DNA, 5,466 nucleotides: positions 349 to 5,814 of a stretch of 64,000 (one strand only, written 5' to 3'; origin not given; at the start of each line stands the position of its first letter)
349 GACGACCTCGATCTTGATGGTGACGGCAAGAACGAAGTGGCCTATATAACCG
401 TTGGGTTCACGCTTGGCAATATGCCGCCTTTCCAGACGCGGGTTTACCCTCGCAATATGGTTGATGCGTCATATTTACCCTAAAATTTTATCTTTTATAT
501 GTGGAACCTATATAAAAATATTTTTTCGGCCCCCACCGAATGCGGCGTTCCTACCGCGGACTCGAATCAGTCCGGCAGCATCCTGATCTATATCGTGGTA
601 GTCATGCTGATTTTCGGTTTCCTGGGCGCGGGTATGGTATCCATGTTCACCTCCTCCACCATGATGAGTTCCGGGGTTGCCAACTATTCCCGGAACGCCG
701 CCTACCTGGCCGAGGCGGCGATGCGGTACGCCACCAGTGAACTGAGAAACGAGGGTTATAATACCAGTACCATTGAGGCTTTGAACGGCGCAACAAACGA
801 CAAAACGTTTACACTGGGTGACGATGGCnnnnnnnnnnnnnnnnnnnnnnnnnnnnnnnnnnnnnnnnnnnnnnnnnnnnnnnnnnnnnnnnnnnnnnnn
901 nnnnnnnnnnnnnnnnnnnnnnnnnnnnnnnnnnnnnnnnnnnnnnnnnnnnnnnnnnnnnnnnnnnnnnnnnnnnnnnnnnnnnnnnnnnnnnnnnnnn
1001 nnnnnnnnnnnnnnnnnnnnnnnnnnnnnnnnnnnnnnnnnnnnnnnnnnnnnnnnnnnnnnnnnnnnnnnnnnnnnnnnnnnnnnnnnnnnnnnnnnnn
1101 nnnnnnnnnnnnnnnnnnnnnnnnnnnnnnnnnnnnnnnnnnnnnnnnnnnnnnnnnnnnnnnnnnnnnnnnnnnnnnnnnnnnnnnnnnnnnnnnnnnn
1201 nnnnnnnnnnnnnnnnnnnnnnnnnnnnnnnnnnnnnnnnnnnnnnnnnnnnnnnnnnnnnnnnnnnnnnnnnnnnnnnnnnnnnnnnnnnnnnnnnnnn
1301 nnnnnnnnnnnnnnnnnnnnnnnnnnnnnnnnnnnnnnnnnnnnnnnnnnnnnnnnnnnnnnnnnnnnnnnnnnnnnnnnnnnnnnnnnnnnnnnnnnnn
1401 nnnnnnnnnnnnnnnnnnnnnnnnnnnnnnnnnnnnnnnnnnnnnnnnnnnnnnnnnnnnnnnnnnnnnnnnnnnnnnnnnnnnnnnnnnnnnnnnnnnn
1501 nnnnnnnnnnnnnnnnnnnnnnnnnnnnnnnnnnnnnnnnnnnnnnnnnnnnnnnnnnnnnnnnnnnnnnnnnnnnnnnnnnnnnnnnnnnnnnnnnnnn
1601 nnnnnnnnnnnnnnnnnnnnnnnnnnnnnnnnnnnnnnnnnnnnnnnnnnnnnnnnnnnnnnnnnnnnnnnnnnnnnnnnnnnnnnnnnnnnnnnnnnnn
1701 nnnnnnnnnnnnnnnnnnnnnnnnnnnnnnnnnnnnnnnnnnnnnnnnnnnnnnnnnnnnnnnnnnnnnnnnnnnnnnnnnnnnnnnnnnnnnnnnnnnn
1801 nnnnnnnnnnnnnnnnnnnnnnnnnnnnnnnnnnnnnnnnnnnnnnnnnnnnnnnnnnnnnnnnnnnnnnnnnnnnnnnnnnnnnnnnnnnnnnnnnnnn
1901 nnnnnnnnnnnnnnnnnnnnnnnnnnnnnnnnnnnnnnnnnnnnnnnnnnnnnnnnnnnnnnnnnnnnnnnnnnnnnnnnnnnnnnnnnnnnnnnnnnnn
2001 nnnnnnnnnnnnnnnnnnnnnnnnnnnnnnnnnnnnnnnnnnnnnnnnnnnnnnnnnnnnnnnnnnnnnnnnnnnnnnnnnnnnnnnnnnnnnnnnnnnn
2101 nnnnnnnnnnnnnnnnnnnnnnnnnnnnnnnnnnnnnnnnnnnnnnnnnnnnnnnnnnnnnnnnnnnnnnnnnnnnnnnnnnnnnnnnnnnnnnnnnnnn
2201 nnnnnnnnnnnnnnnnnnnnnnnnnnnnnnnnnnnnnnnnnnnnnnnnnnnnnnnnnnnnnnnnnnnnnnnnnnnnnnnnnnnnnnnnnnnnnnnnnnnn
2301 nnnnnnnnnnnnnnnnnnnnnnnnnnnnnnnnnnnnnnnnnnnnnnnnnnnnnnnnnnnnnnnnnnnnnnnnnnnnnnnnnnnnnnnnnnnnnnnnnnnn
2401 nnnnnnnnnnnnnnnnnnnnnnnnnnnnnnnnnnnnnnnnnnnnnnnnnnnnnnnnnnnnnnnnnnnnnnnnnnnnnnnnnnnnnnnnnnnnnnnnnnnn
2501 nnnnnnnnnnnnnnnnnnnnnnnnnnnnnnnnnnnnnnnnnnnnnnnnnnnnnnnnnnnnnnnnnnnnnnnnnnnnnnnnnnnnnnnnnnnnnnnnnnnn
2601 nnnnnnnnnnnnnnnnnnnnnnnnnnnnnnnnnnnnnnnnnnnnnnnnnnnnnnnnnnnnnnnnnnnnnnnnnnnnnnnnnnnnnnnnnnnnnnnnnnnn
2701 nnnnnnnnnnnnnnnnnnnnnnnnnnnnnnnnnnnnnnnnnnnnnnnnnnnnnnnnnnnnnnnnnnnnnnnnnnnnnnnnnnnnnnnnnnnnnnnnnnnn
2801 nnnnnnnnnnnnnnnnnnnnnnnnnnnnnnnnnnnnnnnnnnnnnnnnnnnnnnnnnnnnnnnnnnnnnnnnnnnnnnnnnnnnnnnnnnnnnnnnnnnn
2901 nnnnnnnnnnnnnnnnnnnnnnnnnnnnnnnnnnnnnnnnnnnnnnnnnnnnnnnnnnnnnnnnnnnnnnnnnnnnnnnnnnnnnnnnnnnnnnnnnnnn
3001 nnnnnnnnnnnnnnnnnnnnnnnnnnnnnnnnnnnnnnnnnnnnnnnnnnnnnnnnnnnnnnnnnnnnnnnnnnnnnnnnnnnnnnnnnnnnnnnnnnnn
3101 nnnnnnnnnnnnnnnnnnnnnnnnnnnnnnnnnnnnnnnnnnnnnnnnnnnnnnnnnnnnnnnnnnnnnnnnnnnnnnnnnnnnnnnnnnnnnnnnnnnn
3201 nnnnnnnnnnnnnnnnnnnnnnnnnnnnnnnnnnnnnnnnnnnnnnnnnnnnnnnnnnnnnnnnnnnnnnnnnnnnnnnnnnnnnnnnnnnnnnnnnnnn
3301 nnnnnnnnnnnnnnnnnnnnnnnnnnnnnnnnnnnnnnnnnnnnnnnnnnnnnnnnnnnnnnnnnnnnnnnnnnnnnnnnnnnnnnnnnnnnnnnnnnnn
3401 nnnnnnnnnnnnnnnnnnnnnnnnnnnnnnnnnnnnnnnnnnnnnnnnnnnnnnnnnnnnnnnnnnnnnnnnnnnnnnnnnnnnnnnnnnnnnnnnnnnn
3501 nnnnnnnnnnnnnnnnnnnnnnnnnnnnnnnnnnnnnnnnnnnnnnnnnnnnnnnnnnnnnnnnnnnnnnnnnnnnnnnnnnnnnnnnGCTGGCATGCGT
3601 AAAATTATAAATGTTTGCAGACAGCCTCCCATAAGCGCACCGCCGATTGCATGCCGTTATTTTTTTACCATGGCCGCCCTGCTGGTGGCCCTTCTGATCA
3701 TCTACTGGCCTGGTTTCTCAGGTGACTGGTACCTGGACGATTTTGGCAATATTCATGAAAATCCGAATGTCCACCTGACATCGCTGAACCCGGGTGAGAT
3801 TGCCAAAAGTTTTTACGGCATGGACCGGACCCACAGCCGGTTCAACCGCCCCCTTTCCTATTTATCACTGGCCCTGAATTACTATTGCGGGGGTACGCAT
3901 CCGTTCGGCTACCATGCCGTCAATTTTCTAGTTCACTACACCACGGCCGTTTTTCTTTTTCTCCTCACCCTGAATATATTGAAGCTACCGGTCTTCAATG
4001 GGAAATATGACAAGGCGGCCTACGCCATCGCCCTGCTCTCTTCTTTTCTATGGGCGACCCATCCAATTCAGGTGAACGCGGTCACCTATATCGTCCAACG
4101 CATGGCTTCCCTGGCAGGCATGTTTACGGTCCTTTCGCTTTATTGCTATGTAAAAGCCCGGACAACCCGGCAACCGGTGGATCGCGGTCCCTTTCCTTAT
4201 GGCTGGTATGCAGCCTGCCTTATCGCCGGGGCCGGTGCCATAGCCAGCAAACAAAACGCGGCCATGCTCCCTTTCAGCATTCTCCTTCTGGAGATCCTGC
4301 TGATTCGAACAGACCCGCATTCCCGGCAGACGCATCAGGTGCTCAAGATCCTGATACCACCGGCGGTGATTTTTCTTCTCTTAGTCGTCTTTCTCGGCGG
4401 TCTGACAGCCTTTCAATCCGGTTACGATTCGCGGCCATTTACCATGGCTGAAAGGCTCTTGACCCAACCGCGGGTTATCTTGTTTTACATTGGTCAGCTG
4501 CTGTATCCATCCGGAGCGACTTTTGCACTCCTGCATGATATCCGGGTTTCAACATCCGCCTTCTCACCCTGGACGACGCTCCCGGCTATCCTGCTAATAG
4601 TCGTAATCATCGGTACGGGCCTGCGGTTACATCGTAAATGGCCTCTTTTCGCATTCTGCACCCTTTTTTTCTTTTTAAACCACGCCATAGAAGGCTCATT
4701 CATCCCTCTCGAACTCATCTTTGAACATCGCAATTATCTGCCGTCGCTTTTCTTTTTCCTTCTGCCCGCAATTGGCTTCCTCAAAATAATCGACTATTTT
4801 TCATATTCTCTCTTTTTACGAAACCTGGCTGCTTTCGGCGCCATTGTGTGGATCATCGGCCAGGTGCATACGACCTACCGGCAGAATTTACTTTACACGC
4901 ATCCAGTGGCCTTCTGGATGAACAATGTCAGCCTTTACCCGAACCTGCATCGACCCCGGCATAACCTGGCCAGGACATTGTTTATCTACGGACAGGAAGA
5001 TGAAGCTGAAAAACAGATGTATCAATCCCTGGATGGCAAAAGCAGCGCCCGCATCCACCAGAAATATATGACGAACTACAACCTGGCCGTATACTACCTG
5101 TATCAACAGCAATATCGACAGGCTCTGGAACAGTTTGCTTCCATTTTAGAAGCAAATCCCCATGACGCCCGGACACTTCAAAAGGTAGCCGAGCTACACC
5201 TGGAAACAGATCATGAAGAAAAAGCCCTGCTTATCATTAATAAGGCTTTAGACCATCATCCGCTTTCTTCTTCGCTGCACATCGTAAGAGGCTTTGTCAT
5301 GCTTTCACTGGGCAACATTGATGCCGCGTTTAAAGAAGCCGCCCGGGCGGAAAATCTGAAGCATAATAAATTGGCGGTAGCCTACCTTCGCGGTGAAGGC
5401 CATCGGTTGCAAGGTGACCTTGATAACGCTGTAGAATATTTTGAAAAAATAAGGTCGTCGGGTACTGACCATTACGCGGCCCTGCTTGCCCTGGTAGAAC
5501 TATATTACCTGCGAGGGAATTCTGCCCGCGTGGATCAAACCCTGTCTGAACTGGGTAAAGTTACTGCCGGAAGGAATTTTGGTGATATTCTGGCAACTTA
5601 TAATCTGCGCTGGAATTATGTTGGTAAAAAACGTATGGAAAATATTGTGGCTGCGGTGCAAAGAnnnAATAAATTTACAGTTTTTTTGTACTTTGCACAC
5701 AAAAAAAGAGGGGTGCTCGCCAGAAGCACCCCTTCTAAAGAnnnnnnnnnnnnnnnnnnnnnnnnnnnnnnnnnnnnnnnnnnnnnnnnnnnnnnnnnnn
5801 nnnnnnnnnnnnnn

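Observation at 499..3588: Giant PilX_N-anchored protein in which a lectin fold appears split by an inserted eight-repeat beta-propeller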

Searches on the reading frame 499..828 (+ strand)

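Call 16: search_protein_families(library=pfam, proteins=[window:499-828:+], max_evalue=10)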
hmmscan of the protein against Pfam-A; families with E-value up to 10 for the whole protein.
seq(110 aa): 1 family
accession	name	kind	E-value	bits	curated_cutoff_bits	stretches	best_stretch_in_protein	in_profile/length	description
PF02453.23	Reticulon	-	0.12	12.8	31.8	1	21-73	9-61/157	Reticulon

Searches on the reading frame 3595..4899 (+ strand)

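Call 71: search_protein_families(library=pfam, proteins=[window:3595-4899:+], max_evalue=10)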
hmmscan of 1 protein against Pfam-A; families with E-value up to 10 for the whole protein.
window:3595-4899:+ (435 aa): 1 family
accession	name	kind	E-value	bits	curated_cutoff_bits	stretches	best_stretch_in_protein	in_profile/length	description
PF17259.7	DUF5325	-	0.077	13.3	25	1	313-348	19-54/61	Family of unknown function (DUF5325)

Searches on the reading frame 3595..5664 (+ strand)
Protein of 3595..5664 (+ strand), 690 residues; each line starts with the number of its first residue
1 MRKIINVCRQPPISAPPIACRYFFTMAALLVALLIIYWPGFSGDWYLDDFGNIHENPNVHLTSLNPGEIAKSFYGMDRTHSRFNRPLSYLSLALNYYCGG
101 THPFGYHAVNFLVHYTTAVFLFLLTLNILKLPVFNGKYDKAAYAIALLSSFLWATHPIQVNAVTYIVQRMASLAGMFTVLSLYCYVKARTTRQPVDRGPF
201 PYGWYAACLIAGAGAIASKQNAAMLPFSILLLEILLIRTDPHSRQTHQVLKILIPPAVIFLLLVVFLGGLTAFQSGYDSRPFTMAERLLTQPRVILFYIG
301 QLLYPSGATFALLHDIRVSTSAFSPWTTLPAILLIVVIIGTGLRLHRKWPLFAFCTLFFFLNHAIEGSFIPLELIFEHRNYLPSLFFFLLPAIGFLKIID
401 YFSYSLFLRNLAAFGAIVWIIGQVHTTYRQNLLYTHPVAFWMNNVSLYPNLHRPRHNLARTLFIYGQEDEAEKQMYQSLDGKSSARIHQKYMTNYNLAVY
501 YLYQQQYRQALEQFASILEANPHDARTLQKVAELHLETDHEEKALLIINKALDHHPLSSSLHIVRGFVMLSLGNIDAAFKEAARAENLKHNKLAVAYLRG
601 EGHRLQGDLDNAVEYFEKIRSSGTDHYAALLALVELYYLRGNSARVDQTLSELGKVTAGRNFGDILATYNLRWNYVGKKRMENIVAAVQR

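Call 3: search_protein_families(library=pfam, proteins=[window:3595-5664:+], max_evalue=0.1)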
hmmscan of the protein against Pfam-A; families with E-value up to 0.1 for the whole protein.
window:3595-5664:+ (690 aa): 17 families
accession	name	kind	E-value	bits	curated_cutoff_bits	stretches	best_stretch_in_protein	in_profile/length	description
PF14559.12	TPR_19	-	1.9e-13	51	25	2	502-559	2-59/68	Tetratricopeptide repeat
PF13428.12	TPR_14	-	1.4e-09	38.1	23.5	2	496-534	6-44/44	Tetratricopeptide repeat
PF13424.12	TPR_12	-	7e-08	33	30.1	1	493-553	5-73/77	Tetratricopeptide repeat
PF07719.23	TPR_2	-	1.4e-07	31.5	27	2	495-524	5-34/34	Tetratricopeptide repeat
PF25064.1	ARM_TT21_5th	-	2.1e-07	31.7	27.8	1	502-585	12-98/117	TT21 fifth ARM repeats domain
PF13432.12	TPR_16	-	2.3e-06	28.4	32.7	1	495-553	1-59/65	Tetratricopeptide repeat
PF13431.12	TPR_17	-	7.6e-06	26.3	24.4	0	446-472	7-33/34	Tetratricopeptide repeat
PF13174.12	TPR_6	-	0.00012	23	26.3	0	495-522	4-31/33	Tetratricopeptide repeat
PF13181.12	TPR_8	-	0.0007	20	25.7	0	603-618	11-26/34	Tetratricopeptide repeat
PF24575.1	TPR_Slam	-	0.0013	19.6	35.2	0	488-542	44-98/104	Surface lipoprotein assembly modifier, N-terminal TPR repeats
PF12895.13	ANAPC3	-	0.0017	19.1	27.2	0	606-651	2-47/82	Anaphase-promoting complex, cyclosome, subunit 3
PF12569.14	NatA_aux_su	-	0.0024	17.3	33.3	1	538-588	205-255/515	N-terminal acetyltransferase A, auxiliary subunit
PF00515.34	TPR_1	-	0.0037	17.5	27.8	1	495-524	5-34/34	Tetratricopeptide repeat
PF07721.20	TPR_4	-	0.0055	17.6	27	0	628-645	2-19/26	Tetratricopeptide repeat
PF13429.12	TPR_15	-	0.034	14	26.2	1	490-633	108-254/280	Tetratricopeptide repeat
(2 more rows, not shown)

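Call 4: search_protein_families(library=ncbifam, proteins=[window:3595-5664:+], max_evalue=0.1)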
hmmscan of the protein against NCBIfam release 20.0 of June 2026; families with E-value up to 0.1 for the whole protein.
window:3595-5664:+ (690 aa): 22 families
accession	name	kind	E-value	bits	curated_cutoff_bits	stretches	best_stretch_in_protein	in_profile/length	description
TIGR02917.1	PEP_TPR_lipo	equivalog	1.9e-13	49.3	312.2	1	456-646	469-654/899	XrtA/PEP-CTERM system TPR-repeat protein PrsT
TIGR02521.1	type_IV_pilW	equivalog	8.3e-09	35.3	154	2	491-651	31-193/234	type IV pilus biogenesis/stability protein PilW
NF040959.1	MamA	equivalog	9.1e-07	28.5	200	2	483-589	97-203/204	magnetosome protein MamA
NF052400.1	M48_BAM_BepA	equivalog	6.8e-06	25.1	570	1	459-578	276-394/483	beta-barrel assembly-enhancing protease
NF052415.1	T3SS_chap_SctY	equivalog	0.00015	22.2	70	1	523-617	4-101/106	type III secretion apparatus assembly chaperone SctY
NF008756.0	PRK11788.1-4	equivalog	0.00031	19.9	474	1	474-553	90-169/389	lipopolysaccharide assembly protein LapB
NF047507.1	TPR_BatC_Lepto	exception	0.00034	20.2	175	1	452-530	58-135/214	TPR repeat-containing protein BatC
NF053607.1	CHU_0125_OmpA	equivalog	0.00041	19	620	1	503-589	31-117/639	CHU_0125 family OmpA-like outer membrane integrity protein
TIGR02795.1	tol_pal_ybgF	equivalog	0.00077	20.1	90.1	1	494-560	42-111/119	tol-pal system protein YbgF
TIGR04510.1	mod_pep_cyc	subfamily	0.00092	17.8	400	1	438-591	487-631/814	putative peptide modification system cyclase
TIGR00990.1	3a0801s09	subfamily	0.0014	17.3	757.25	1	506-652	309-458/615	mitochondrial import receptor subunit TOM70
NF047371.1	FlcA_CTERM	equivalog_domain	0.0018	16.8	300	0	492-546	474-528/646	periplasmic flagellar collar protein FlcA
NF033762.1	social_mot_Tgl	equivalog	0.0023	17.3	225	1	445-589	93-234/252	social motility TPR repeat lipoprotein Tgl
NF008391.2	PRK11189.1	equivalog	0.0026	17.3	250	1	482-524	89-132/297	lipoprotein NlpI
NF033758.1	gliding_GltE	equivalog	0.0041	16.1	225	1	455-618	89-247/411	adventurous gliding motility TPR repeat lipoprotein GltE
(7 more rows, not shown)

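Call 70: search_solved_structures(query=window:3595-5664:+, max_evalue=0.01)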
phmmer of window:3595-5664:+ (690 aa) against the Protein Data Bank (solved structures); distinct sequences matched with E-value up to 0.01: 23.
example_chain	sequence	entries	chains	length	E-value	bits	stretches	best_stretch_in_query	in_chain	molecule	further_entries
9qhb_A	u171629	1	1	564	3.5e-20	75.1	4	495-619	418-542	Engineered tetratricopeptide repeat protein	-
8bu0_A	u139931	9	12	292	3.4e-14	55.3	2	495-619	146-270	Consensus tetratricopeptide repeat protein | Crystal structure of an 8-repeat consensus TPR superhelix with Zinc. | Monomer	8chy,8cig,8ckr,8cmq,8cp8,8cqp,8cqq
9qhc_A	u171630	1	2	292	6.9e-11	44.4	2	495-619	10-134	Engineered tetratricopeptide repeat protein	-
6xt9_D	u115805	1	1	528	2.5e-09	39.2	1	456-616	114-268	Bardet-Biedl syndrome 4 protein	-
2fo7_A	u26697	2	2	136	1.3e-07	33.5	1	495-619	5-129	SYNTHETIC CONSENSUS TPR PROTEIN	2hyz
8ch0_A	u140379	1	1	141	1.4e-07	33.5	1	495-619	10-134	Consensus tetratricopeptide repeat protein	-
7obi_A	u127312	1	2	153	3.1e-07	32.3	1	496-624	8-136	CTPR-rv4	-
6vbu_4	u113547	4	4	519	4.2e-07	31.9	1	456-617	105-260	Bardet-Biedl syndrome 4 protein homolog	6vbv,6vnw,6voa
9gzg_A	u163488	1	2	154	7.5e-07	31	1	500-619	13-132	Engineered CTPR protein with glutamic acids for conductivity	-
8ump_A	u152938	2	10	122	0.00041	22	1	527-621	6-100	T33-ml35-redesigned-TPR-domain-fold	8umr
7nfx_z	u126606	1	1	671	0.0016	20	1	491-618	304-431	Signal recognition particle subunit SRP72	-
8qvw_B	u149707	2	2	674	0.0017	20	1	491-618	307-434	Signal recognition particle subunit SRP72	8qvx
6frk_r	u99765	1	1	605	0.0021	19.6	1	491-619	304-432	Signal recognition particle subunit SRP72,Signal recognition particle subunit SRP72,Signal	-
7obq_z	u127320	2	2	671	0.0022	19.6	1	491-618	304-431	Signal recognition particle subunit SRP72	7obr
4r7s_A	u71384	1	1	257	0.0033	19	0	491-647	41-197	Tetratricopeptide repeat protein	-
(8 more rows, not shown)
